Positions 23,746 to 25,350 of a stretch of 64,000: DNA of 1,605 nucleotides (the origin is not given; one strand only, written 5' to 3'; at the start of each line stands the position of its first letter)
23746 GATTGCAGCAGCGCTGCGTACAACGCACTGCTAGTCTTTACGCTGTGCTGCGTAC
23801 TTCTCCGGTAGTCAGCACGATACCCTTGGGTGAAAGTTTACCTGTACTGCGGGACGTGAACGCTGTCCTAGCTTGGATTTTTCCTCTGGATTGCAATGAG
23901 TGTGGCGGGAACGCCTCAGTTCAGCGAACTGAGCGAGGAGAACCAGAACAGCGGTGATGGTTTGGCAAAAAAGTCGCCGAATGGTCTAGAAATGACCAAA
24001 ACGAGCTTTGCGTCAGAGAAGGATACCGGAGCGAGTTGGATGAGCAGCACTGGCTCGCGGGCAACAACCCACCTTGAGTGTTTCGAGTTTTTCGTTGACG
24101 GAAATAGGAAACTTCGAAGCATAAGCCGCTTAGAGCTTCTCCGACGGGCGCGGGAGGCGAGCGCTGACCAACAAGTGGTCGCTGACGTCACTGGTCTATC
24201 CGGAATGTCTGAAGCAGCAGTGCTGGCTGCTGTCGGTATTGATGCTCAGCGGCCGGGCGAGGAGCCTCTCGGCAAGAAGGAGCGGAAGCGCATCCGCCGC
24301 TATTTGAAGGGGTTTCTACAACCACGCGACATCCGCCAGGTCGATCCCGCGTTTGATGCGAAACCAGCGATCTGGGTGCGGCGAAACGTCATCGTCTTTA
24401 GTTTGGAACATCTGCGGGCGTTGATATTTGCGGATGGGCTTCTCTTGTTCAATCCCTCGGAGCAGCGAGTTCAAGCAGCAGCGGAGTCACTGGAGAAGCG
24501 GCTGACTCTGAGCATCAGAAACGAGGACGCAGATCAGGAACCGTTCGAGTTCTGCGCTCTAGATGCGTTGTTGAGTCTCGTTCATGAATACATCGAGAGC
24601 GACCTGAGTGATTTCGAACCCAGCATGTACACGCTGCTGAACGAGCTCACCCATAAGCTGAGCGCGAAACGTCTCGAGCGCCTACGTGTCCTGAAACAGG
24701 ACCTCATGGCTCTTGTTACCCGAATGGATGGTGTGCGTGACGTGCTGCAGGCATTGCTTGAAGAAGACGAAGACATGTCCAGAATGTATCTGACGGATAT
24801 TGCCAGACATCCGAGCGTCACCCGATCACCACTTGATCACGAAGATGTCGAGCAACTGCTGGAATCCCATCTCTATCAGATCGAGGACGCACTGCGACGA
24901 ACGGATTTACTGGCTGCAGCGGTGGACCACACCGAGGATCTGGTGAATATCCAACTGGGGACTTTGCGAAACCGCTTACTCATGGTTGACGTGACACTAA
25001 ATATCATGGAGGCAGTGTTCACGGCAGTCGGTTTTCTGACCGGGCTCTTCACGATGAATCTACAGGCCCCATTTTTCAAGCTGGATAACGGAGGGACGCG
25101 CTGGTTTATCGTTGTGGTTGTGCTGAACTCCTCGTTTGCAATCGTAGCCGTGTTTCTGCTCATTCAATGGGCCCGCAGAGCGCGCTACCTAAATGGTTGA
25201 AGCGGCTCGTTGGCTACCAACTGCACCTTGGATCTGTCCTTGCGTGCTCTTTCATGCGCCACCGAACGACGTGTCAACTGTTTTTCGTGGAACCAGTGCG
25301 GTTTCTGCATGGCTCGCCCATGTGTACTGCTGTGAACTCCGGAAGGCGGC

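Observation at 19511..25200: Divergently transcribed CorA/MRS2 paralogue pair, one with canonical GMN and one with TMN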

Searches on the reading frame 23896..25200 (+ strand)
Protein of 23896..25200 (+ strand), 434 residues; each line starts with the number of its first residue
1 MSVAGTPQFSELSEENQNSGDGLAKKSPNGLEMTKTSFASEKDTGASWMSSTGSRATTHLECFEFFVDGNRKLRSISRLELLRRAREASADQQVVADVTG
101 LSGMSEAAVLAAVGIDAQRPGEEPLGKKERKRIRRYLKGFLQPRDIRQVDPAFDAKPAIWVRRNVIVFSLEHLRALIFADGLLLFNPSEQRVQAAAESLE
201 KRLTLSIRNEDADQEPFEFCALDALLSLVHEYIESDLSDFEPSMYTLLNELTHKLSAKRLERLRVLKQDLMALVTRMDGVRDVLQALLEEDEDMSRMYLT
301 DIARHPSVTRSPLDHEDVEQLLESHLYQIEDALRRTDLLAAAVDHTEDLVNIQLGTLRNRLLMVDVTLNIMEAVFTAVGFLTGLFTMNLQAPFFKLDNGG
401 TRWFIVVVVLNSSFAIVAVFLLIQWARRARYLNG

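Call 3: search_protein_families(library=pfam, proteins=[window:23896-25200:+], max_evalue=0.1)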
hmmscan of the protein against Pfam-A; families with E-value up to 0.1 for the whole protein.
window:23896-25200:+ (434 aa): 2 families
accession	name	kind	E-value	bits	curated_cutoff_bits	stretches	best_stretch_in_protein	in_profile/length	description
PF22099.1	MRS2-like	-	3.3e-43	148.1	27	1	139-356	27-239/241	Magnesium transporter MRS2-like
PF01544.23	CorA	-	2.8e-05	24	27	1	197-420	92-290/292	CorA-like Mg2+ transporter protein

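Call 7: find_homologous_proteins(query=window:23896-25200:+)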
Query window:23896-25200:+ (434 aa): 25 proteins with E <= 0.001 among 8000 candidates.
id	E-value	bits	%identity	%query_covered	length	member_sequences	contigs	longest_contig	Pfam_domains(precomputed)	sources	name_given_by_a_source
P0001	2.0e-277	938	99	100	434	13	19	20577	PF22099.2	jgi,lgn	jgi:magnesium transporter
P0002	3.7e-188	644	70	100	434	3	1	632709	PF01544.24,PF22099.2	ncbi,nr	ncbi:hypothetical protein CCYA_CCYA09G2714 [Cyanidiococcus yangmingshanensis]|nr:hypothetical protei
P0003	1.2e-181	622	67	100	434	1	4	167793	PF22099.2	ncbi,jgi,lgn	jgi:magnesium transporter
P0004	2.2e-122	427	52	98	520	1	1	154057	PF22099.2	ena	-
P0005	2.0e-68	249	36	95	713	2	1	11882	PF01544.24,PF22099.2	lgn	-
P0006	3.9e-68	249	37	97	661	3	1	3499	PF22099.2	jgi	jgi:Mg2+ and Co2+ transporter CorA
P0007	2.8e-67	246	38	86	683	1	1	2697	PF01544.24,PF22099.2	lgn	-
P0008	9.0e-64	234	38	85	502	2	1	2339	PF22099.2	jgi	jgi:Mg2+ and Co2+ transporter CorA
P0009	6.9e-63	231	38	86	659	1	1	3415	PF22099.2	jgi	jgi:magnesium transporter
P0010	1.2e-62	230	38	86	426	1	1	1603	PF22099.2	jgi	jgi:magnesium transporter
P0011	1.8e-62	230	36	83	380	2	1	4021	PF22099.2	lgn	-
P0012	4.2e-62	229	37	85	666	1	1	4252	PF22099.2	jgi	jgi:magnesium transporter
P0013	1.8e-61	227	37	84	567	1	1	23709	PF01544.24,PF22099.2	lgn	-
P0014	2.2e-61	226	37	85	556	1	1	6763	PF01544.24,PF22099.2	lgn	-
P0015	4.7e-61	225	34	93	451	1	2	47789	PF01544.24,PF22099.2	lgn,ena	-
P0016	5.4e-61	225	37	86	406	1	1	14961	PF01544.24,PF22099.2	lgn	-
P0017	5.9e-61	225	36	93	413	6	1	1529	PF01544.24,PF22099.2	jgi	-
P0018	6.6e-61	225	34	93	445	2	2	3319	PF22099.2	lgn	-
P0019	7.4e-61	225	36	86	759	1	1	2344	PF01544.24,PF22099.2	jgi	-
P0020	2.5e-59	220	41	69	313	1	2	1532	PF01544.24,PF22099.2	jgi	-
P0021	1.1e-58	217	35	84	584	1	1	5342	PF01544.24,PF22099.2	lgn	-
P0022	7.0e-57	211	35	96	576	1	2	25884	PF01544.24,PF22099.2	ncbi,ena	-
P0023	2.2e-56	210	35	91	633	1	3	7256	PF01544.24,PF22099.2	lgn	-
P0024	1.1e-54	204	41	61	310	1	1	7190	PF01544.24,PF22099.2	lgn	-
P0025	6.5e-17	80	23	74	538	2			PF01544.24,PF22099.2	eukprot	eukprot:CAMPEP_0175077780 /NCGR_PEP_ID=MMETSP0052_2-20121109/23636_1 /TAXON_ID=51329 ORGANISM="Polyt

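Call 11: find_encoding_contigs(protein=P0002, flank=8000, max_places=3)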
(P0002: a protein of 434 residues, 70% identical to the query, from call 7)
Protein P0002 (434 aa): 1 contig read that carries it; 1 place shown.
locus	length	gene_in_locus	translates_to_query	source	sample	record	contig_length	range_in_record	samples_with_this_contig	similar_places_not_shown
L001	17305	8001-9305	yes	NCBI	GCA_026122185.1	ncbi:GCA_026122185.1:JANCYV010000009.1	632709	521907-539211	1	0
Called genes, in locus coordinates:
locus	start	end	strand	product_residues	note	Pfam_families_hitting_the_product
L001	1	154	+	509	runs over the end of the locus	PF00817:IMS, PF21704:POLH-Rev1_HhH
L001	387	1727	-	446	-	PF00085:Thioredoxin, PF13098:Thioredoxin_2 (weak), PF22562:UBA_7, PF00627:UBA, PF00789:UBX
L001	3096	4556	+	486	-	PF00109:ketoacyl-synt, PF02801:Ketoacyl-synt_C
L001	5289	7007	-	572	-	PF22099:MRS2-like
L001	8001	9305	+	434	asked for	PF22099:MRS2-like, PF01544:CorA (faint)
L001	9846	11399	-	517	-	PF00899:ThiF, PF00581:Rhodanese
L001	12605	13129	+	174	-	-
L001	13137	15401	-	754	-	PF00888:Cullin, PF26557:Cullin_AB, PF10557:Cullin_Nedd8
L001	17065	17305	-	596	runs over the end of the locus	PF00089:Trypsin, PF13365:Trypsin_2, PF17815:PDZ_3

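Call 12: find_encoding_contigs(protein=P0003, flank=8000, max_places=3)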
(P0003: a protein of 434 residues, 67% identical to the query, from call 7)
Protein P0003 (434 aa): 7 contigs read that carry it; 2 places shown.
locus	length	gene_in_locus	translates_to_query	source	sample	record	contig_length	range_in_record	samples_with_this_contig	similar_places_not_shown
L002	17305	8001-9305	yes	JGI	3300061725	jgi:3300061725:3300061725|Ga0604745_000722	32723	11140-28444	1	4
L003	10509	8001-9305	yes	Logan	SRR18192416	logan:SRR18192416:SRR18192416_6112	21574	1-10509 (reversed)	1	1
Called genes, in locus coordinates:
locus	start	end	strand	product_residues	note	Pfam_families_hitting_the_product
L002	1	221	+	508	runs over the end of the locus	PF00817:IMS, PF21704:POLH-Rev1_HhH, PF11799:IMS_C (weak)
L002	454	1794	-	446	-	PF00085:Thioredoxin, PF00578:AhpC-TSA (weak), PF13098:Thioredoxin_2 (weak), PF13905:Thioredoxin_8 (weak), PF00627:UBA, PF22562:UBA_7, PF00789:UBX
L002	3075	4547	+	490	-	PF00109:ketoacyl-synt, PF02801:Ketoacyl-synt_C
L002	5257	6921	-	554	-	PF22099:MRS2-like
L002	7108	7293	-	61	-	-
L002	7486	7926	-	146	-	-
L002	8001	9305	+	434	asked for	PF22099:MRS2-like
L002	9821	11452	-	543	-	-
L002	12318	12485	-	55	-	-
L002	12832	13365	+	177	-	-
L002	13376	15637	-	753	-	PF00888:Cullin, PF26557:Cullin_AB, PF10557:Cullin_Nedd8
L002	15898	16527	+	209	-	PF04420:CHD5 (weak)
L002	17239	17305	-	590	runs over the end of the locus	PF00089:Trypsin, PF13365:Trypsin_2, PF17815:PDZ_3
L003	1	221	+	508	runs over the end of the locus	PF00817:IMS, PF21704:POLH-Rev1_HhH, PF11799:IMS_C (weak)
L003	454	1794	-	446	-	PF00085:Thioredoxin, PF00578:AhpC-TSA (weak), PF13098:Thioredoxin_2 (weak), PF13905:Thioredoxin_8 (weak), PF00627:UBA, PF22562:UBA_7, PF00789:UBX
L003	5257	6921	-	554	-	PF22099:MRS2-like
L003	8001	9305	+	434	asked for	PF22099:MRS2-like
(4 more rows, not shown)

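Call 13: find_encoding_contigs(protein=P0004, flank=8000, max_places=3)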
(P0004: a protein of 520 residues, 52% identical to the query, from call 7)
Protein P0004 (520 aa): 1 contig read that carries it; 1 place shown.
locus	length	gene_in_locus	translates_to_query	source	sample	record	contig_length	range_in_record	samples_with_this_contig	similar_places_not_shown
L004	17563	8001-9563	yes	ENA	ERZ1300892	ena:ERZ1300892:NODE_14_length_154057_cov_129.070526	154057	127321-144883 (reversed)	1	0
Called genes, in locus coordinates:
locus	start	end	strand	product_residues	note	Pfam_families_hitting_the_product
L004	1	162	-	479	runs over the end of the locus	PF07992:Pyr_redox_2 (weak)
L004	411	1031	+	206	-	-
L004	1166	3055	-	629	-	PF00089:Trypsin, PF13365:Trypsin_2, PF13180:PDZ_2 (faint), PF17815:PDZ_3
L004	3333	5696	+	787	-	PF00888:Cullin, PF26557:Cullin_AB, PF10557:Cullin_Nedd8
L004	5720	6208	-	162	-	-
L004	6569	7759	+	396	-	PF00899:ThiF, PF00581:Rhodanese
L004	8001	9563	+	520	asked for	PF22099:MRS2-like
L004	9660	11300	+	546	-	PF22099:MRS2-like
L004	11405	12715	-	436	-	PF00109:ketoacyl-synt, PF02801:Ketoacyl-synt_C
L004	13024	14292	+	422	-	PF00085:Thioredoxin, PF22562:UBA_7, PF00789:UBX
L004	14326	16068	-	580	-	PF00817:IMS, PF21704:POLH-Rev1_HhH, PF11799:IMS_C (weak), PF22562:UBA_7 (faint)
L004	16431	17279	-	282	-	PF10032:Pho88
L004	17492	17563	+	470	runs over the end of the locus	PF00899:ThiF, PF08825:E2_bind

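Call 17: list_cluster_members(proteins=[P0001, P0003, P0004, P0026, P0029, window:23896-25200:+])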
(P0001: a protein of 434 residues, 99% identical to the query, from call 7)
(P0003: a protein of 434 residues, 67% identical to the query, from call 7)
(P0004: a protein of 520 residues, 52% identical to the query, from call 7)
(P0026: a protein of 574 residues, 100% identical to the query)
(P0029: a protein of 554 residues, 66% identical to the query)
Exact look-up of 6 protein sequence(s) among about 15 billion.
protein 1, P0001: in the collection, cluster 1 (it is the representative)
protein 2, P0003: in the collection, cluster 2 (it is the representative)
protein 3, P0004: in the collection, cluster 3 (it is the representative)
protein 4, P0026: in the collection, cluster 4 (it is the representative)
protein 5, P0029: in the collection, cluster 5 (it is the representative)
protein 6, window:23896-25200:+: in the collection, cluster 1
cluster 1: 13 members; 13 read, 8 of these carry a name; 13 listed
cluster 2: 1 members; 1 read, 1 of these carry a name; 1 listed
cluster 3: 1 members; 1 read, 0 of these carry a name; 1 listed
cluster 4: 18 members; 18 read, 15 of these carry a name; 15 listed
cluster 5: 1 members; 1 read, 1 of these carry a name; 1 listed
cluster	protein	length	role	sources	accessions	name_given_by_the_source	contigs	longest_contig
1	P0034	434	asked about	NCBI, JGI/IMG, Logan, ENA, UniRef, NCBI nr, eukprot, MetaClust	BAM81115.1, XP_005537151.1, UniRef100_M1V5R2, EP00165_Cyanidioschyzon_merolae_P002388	similar to mitochondrial magnesium transporter Mrs2p [Cyanidioschyzon merolae strain 10D] | magnesium transporter | Magnesium transporter n=1 Tax=Cyanidioschyzon merolae (strain NIES-3377 / 10D) ...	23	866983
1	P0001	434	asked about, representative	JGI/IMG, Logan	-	magnesium transporter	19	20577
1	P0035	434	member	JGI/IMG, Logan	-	magnesium transporter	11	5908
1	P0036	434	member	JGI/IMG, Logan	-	magnesium transporter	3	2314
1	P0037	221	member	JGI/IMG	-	hypothetical protein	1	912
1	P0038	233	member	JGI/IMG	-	magnesium transporter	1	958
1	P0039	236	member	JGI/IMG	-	magnesium transporter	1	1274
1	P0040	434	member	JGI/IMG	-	magnesium transporter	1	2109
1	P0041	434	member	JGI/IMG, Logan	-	-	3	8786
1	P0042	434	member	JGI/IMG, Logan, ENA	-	-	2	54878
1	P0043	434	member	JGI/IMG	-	-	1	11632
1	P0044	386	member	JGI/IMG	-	-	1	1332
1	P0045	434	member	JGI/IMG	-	-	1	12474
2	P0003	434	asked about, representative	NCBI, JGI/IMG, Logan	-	magnesium transporter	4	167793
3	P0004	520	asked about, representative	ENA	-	-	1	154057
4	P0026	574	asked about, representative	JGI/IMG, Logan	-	magnesium transporter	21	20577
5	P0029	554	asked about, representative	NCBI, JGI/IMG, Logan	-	magnesium transporter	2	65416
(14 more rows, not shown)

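Call 20: search_solved_structures(query=window:23896-25200:+, max_evalue=0.01, show_alignments=2)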
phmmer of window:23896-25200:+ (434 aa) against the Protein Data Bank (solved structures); distinct sequences matched with E-value up to 0.01: 6.
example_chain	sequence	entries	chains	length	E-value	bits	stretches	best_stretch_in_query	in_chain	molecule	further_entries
8q8p_A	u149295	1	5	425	4e-28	101.9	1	129-400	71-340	Magnesium channel Mrs2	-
8q8q_A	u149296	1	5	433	4.5e-28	101.7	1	129-400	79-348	Magnesium channel Mrs2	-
3rkg_A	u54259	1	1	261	8.6e-21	77.7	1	140-361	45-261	Magnesium transporter MRS2, mitochondrial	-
8tul_A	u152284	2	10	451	8.9e-12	48.1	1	125-406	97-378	Magnesium transporter MRS2 homolog, mitochondrial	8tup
8ip3_A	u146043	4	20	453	9e-12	48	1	125-406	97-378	Magnesium transporter MRS2 homolog, mitochondrial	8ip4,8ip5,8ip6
8ts1_A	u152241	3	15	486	2e-11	46.9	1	126-406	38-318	Magnesium transporter MRS2 homolog, mitochondrial, Soluble cytochrome b562 fusion protein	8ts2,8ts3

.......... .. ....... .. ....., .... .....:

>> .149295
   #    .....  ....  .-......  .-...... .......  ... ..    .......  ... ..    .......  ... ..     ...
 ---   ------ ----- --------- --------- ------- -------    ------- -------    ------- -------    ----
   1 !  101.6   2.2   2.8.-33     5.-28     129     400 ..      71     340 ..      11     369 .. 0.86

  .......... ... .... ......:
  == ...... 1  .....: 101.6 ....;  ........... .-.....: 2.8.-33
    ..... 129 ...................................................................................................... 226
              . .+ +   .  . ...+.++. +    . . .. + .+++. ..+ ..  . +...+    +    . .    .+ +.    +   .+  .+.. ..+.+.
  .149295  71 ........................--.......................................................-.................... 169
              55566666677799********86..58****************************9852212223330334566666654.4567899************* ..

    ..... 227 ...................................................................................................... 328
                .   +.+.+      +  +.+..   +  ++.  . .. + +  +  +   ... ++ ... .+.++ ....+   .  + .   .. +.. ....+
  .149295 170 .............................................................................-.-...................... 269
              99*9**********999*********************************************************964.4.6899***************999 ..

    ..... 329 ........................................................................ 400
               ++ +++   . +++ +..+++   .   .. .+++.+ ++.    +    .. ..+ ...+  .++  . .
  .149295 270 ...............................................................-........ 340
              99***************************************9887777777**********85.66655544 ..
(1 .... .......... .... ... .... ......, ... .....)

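Call 31: search_protein_representatives(alignment_id=A3)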
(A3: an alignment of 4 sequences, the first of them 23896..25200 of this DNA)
Query: 4 sequences, 434 profile positions. Proteins with E-value up to 0.001 (for the whole library): 2510; up to 1e-10: 1382; up to 1e-30: 214. The best 150 are listed.
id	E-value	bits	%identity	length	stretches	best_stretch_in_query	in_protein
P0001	1.6e-248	841.4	-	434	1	1-434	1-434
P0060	1.9e-108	379.8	-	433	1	47-429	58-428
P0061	8.8e-105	367.7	-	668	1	55-432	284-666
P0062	1.0e-102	360.9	-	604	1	49-431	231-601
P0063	9.9e-95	334.6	-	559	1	51-411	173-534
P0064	1.8e-91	323.8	-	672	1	51-429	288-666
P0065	3.8e-91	322.8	-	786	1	37-432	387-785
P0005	6.0e-90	318.8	-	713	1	14-431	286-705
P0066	2.0e-86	307.2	-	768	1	56-418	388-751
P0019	8.3e-86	305.2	-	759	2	119-415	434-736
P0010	2.4e-85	303.7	-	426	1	19-418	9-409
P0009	1.3e-84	301.3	-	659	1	49-418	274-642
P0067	3.5e-84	299.8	-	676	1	19-424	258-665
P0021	6.4e-84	299.0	-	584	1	18-425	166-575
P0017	7.7e-83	295.4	-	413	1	46-428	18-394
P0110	2.4e-51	191.6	-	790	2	142-428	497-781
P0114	9.5e-50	186.3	-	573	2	144-420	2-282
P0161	2.9e-35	138.6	-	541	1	60-428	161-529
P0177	4.3e-34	134.8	-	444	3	316-428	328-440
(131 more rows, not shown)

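Call 33: list_cluster_members(proteins=[P0060, P0061, P0062, P0063, P0064, P0065, P0110, P0114, P0177, P0161])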
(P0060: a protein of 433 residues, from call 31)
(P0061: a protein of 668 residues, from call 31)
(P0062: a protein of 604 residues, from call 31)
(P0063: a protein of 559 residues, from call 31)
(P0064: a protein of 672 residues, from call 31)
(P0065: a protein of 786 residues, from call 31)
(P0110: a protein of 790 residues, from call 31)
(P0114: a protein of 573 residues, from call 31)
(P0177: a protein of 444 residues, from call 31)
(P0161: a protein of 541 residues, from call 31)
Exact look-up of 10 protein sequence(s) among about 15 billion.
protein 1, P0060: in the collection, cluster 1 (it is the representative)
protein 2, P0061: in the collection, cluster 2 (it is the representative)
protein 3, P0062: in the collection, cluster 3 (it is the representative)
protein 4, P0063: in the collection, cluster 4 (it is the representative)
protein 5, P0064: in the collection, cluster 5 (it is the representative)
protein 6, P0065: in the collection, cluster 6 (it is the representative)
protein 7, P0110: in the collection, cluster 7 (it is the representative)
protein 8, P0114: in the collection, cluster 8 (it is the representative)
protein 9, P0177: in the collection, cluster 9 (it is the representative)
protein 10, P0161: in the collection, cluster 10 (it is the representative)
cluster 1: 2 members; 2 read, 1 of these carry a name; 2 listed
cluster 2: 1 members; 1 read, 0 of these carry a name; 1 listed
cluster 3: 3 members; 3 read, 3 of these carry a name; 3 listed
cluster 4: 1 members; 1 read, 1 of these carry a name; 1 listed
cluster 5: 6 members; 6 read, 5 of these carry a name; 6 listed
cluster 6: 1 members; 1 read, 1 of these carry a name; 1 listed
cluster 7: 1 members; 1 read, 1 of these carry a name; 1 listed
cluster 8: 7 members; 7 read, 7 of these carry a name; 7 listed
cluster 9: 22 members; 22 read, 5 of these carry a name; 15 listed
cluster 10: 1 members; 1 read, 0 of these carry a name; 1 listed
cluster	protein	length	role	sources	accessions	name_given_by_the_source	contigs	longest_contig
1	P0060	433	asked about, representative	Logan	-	-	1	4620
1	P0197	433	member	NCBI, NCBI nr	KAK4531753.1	hypothetical protein CCYA_CCYA09G2610 [Cyanidiococcus yangmingshanensis]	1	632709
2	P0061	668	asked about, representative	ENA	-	-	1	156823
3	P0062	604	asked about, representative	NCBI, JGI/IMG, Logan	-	magnesium transporter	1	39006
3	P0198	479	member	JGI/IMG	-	magnesium transporter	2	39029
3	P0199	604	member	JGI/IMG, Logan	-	magnesium transporter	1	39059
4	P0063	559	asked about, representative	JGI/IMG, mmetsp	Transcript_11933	Transcript_11933/g.21612 ORF Transcript_11933/g.21612 Transcript_11933/m.21612 ...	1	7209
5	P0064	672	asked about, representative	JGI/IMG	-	magnesium transporter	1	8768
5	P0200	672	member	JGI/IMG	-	magnesium transporter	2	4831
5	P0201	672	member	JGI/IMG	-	magnesium transporter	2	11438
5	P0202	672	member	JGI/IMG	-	magnesium transporter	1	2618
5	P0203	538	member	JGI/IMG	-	magnesium transporter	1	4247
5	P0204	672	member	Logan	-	-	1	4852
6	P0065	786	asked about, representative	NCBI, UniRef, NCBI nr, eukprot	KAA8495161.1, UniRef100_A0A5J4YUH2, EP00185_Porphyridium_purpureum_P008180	Mitochondrial inner membrane magnesium transporter mrs2 [Porphyridium purpureum] | Mitochondrial inner membrane magnesium transporter mrs2 n=1 Tax=Porphyridium purpureum ... | POR9222..scf227_4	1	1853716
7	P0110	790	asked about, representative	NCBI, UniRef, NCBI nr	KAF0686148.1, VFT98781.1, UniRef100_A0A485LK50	Aste57867_22113 [Aphanomyces stellatus] | Aste57867_22113 protein n=1 Tax=Aphanomyces stellatus TaxID=120398 RepID=A0A485LK50_9STRA | hypothetical protein As57867_022044 [Aphanomyces stellatus]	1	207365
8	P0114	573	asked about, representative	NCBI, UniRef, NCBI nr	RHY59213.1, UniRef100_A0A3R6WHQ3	hypothetical protein DYB34_006088 [Aphanomyces astaci] | Magnesium transporter n=1 Tax=Aphanomyces astaci TaxID=112090 RepID=A0A3R6WHQ3_APHAT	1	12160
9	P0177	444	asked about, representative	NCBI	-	-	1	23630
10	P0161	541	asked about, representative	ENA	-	-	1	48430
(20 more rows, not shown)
